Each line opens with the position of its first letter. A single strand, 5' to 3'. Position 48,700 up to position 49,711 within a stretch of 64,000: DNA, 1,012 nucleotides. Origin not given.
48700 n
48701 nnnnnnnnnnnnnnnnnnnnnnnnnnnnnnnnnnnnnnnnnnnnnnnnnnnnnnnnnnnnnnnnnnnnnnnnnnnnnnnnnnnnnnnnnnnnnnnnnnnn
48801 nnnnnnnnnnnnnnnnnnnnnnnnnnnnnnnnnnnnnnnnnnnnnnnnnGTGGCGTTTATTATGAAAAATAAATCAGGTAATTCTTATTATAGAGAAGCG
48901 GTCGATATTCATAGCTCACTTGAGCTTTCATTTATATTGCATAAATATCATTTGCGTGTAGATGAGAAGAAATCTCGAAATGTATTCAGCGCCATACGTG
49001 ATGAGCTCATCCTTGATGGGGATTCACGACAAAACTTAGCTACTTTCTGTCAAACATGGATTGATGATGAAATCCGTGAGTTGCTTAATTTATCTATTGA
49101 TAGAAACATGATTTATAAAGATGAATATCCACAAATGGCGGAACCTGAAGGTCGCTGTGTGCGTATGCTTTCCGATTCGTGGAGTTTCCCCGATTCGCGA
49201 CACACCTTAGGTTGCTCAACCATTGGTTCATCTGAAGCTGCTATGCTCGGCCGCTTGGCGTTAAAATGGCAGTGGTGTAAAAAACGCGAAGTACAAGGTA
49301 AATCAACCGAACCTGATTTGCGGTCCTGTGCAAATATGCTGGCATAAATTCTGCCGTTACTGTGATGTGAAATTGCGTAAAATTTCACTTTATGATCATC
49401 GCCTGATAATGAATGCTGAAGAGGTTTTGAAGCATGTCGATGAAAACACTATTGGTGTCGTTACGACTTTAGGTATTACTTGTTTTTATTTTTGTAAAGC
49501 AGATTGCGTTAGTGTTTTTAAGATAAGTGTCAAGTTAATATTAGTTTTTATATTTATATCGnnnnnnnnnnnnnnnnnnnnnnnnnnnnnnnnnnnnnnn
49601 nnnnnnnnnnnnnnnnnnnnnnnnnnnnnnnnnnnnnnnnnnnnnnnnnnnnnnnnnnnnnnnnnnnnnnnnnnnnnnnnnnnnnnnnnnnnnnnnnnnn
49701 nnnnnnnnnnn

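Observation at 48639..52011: Low-GC island between inward-facing IS1 ends: decayed gad, gadC-like antiporter and glutamate racemase-like gene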

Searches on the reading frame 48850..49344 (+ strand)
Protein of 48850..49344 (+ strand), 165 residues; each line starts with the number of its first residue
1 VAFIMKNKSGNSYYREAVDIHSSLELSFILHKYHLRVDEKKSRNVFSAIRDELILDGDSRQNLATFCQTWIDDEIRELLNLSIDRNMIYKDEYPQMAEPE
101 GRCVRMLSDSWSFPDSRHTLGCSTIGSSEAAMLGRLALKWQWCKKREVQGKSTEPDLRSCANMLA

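Call 9: search_protein_families(proteins=[window:48850-49344:+], library=ncbifam, max_evalue=0.001)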
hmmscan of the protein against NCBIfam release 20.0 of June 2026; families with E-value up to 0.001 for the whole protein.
window:48850-49344:+ (165 aa): 1 family
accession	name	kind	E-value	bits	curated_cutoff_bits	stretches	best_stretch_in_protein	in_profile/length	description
TIGR01788.1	Glu-decarb-GAD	equivalog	1.1e-39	136.4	380.4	1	29-154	11-137/431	glutamate decarboxylase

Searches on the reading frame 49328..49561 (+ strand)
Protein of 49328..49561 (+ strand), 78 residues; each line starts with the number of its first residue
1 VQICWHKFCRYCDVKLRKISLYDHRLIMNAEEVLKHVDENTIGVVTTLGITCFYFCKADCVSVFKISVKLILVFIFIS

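Call 9: search_protein_families(proteins=[window:49328-49561:+], library=ncbifam, max_evalue=0.001)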
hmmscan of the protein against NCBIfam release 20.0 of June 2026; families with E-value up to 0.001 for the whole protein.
window:49328-49561:+ (78 aa): 1 family
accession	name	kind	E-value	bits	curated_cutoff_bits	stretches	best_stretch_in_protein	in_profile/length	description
TIGR01788.1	Glu-decarb-GAD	equivalog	3.5e-16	58.9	380.4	1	1-51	147-197/431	glutamate decarboxylase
